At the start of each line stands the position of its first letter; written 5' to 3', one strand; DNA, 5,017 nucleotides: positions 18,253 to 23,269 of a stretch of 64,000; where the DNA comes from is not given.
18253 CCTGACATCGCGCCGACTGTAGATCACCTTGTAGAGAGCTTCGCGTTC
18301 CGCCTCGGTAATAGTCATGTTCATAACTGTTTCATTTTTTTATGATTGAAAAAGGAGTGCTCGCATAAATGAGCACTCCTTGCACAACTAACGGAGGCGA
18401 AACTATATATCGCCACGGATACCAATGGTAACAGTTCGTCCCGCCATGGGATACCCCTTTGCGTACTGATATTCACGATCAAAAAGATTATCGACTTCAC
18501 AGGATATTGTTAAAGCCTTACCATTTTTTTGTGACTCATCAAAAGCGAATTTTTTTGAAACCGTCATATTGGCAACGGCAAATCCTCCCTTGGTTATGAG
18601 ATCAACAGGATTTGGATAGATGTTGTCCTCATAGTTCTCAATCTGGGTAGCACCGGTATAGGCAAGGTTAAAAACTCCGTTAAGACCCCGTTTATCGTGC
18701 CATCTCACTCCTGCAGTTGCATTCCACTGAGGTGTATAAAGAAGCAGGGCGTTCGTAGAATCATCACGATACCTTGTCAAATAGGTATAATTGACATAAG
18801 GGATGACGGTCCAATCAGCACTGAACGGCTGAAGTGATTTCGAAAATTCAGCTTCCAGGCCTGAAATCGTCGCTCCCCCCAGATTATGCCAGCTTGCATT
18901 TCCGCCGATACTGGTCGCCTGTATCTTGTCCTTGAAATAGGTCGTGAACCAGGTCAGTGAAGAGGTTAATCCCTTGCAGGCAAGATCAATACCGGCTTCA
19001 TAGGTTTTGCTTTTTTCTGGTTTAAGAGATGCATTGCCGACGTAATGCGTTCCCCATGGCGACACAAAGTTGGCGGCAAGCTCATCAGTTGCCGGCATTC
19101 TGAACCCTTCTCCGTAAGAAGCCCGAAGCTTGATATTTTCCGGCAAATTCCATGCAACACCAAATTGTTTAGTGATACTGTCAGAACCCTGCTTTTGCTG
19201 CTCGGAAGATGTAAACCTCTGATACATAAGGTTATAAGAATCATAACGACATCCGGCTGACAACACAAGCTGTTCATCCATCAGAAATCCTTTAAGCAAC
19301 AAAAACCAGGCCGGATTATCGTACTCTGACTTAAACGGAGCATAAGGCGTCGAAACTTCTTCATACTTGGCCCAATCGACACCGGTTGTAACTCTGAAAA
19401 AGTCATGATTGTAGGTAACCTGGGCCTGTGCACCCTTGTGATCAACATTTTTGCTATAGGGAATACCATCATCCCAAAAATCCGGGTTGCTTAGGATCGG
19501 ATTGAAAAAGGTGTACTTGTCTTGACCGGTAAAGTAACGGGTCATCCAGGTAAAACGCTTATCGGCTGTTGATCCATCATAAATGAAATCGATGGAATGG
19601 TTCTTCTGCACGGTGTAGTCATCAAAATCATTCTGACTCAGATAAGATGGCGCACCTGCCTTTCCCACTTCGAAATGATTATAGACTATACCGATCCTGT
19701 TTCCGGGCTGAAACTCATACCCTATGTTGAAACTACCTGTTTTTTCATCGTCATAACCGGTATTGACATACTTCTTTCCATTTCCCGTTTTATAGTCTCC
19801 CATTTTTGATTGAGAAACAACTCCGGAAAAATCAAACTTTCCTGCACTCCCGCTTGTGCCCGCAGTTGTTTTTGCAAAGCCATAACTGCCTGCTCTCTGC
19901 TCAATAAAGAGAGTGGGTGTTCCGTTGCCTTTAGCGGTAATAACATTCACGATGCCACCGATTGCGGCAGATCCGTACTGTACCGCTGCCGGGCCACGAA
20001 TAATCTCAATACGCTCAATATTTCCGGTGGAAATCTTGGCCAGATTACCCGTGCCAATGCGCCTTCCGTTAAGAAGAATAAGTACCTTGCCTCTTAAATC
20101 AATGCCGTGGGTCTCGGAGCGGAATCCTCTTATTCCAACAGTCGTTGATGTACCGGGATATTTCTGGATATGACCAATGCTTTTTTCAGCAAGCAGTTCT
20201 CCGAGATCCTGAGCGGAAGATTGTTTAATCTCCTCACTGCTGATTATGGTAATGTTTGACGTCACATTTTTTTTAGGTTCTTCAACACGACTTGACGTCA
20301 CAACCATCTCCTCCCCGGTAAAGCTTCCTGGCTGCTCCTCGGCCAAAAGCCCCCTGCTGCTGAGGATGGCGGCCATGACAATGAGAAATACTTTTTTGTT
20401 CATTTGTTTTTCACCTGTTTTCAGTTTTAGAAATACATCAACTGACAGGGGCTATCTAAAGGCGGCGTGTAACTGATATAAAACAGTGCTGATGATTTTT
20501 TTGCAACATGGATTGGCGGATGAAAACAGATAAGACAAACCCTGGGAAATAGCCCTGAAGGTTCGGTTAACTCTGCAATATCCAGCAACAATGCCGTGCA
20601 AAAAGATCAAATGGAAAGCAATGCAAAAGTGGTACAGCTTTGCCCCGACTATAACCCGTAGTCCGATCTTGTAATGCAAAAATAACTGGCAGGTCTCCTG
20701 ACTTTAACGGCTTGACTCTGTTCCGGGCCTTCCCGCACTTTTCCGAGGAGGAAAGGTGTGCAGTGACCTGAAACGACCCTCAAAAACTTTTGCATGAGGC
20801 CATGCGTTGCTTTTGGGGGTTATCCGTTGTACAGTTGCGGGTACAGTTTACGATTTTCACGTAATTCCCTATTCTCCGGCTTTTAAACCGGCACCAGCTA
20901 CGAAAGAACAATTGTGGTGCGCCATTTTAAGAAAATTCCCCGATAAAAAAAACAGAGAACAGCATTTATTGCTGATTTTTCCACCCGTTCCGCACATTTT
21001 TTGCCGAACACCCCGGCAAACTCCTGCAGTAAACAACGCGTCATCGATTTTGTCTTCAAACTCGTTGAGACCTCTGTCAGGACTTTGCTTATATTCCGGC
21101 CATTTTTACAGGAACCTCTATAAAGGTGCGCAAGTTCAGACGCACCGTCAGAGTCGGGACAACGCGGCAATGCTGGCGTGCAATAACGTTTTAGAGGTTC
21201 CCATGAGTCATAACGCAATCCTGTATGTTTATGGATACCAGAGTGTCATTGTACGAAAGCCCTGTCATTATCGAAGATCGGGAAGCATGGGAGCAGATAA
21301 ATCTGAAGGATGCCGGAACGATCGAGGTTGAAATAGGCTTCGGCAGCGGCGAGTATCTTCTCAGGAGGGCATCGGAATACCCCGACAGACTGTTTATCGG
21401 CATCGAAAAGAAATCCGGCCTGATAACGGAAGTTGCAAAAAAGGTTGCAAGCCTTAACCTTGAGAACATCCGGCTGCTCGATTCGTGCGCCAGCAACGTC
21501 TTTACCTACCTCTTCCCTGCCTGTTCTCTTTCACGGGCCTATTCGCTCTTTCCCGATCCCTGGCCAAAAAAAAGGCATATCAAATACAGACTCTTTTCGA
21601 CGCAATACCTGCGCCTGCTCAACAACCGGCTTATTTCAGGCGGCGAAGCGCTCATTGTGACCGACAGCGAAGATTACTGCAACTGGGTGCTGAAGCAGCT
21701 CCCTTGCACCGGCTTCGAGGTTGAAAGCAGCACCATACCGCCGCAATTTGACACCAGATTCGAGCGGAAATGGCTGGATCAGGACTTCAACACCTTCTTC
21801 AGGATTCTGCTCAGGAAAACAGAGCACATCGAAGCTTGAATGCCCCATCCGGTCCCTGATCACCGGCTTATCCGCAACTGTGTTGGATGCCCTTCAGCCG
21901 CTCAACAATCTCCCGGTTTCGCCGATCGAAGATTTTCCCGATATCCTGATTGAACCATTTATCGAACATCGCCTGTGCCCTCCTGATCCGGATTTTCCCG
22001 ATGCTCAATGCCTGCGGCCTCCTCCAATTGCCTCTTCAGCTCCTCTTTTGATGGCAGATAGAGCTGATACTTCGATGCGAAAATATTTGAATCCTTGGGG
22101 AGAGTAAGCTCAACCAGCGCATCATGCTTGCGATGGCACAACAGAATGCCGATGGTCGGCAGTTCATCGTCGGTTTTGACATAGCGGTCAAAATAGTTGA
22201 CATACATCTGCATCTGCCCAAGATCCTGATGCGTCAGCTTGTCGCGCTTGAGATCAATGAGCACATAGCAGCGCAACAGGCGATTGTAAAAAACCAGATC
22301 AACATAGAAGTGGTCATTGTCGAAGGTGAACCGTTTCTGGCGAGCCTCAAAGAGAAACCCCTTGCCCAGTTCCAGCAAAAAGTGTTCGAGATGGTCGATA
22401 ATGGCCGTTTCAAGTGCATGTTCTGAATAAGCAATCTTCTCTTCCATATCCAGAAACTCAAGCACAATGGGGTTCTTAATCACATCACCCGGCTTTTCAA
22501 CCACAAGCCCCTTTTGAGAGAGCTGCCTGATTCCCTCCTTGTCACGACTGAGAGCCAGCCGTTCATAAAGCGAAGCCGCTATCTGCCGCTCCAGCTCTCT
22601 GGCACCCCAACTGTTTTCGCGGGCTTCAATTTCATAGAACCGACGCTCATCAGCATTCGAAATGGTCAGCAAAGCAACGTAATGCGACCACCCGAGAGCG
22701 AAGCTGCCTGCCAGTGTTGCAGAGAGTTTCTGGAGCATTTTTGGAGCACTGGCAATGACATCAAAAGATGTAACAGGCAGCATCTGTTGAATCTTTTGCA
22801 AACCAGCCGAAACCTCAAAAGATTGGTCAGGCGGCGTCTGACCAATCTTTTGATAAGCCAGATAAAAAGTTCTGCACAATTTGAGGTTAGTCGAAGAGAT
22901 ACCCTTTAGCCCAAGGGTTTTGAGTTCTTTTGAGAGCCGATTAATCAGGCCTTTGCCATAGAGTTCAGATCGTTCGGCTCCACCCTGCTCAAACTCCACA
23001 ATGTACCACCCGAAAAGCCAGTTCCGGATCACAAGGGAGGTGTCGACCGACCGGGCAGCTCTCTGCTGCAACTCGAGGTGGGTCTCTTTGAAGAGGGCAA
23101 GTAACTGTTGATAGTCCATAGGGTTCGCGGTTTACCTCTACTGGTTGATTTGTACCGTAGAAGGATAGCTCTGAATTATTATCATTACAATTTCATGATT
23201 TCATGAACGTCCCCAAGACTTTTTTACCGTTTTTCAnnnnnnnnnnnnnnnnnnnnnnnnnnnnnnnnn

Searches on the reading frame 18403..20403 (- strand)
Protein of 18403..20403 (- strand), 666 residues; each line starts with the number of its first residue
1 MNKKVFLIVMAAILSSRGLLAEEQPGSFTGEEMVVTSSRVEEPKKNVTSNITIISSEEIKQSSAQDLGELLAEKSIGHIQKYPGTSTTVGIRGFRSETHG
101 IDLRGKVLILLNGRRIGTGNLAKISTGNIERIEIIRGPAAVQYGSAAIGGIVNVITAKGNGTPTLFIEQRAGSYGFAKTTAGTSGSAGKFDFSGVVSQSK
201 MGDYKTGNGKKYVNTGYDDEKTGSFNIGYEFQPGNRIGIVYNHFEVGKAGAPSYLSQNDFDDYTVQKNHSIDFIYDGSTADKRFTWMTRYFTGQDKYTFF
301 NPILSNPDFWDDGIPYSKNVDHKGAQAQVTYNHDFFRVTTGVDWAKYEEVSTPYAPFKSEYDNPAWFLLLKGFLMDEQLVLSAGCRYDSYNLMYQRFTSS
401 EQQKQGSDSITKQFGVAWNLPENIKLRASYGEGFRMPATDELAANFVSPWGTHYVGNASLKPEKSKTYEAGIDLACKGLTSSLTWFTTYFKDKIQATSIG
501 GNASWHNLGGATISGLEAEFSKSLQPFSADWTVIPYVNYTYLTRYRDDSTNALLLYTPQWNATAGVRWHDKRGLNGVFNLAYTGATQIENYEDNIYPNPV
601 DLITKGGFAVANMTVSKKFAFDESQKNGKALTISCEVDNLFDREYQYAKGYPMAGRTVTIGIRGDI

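Call 16: search_protein_families(library=pfam, proteins=[window:18403-20403:-], max_evalue=0.001)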
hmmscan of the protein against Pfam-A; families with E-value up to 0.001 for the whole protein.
window:18403-20403:- (666 aa): 2 families
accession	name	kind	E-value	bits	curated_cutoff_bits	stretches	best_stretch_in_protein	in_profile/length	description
PF00593.30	TonB_dep_Rec_b-barrel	-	6.1e-43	148.7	27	1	217-640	10-436/436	TonB dependent receptor-like, beta-barrel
PF07715.20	Plug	-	6e-21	75.4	23.9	1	44-151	2-107/107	TonB-dependent Receptor Plug Domain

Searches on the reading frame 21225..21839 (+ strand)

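Call 39: search_protein_families(library=ncbifam, proteins=[window:21225-21839:+], max_evalue=0.001)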
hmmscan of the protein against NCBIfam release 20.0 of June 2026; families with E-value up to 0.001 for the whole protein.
window:21225-21839:+ (204 aa): 4 families
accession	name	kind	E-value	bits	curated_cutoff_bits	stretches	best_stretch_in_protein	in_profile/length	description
TIGR00091.1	TIGR00091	equivalog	6.1e-33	113.8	112.65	1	18-163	5-149/194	tRNA (guanosine(46)-N7)-methyltransferase TrmB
NF010719.0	PRK14121.1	equivalog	3.1e-23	82.4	402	1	16-159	108-248/396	tRNA (guanosine(46)-N7)-methyltransferase TrmB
NF001080.0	PRK00121.2-2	equivalog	2.2e-22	79.4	132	1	17-190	33-215/224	tRNA (guanosine(46)-N7)-methyltransferase TrmB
NF002421.0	PRK01544.1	equivalog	7.6e-20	71.1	567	1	32-156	349-472/524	bifunctional peptide chain release factor N(5)-glutamine methyltransferase PrmC/tRNA (guanosine(46)-N7)-methyltransferase TrmB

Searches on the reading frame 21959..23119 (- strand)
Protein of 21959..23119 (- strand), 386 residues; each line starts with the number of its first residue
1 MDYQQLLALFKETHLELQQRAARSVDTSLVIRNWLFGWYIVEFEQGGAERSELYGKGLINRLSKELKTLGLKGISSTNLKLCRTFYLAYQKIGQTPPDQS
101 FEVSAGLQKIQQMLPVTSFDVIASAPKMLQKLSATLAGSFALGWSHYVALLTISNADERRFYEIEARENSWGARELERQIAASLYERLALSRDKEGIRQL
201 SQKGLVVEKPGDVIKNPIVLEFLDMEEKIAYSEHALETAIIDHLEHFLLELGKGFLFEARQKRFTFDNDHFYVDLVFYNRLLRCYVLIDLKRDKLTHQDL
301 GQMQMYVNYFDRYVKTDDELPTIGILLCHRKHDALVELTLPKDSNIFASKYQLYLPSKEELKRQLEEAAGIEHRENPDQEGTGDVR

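Call 16: search_protein_families(library=pfam, proteins=[window:21959-23119:-], max_evalue=0.001)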
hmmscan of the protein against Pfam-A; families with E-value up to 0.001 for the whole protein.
window:21959-23119:- (386 aa): 2 families
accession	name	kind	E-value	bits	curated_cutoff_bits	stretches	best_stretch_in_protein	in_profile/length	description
PF06250.17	YhcG_C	-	1.4e-52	178.2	32.5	1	212-365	2-156/157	YhcG PDDEXK nuclease domain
PF17761.7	DUF1016_N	-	2.7e-28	99.2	32.8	1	16-187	8-137/137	DUF1016 N-terminal domain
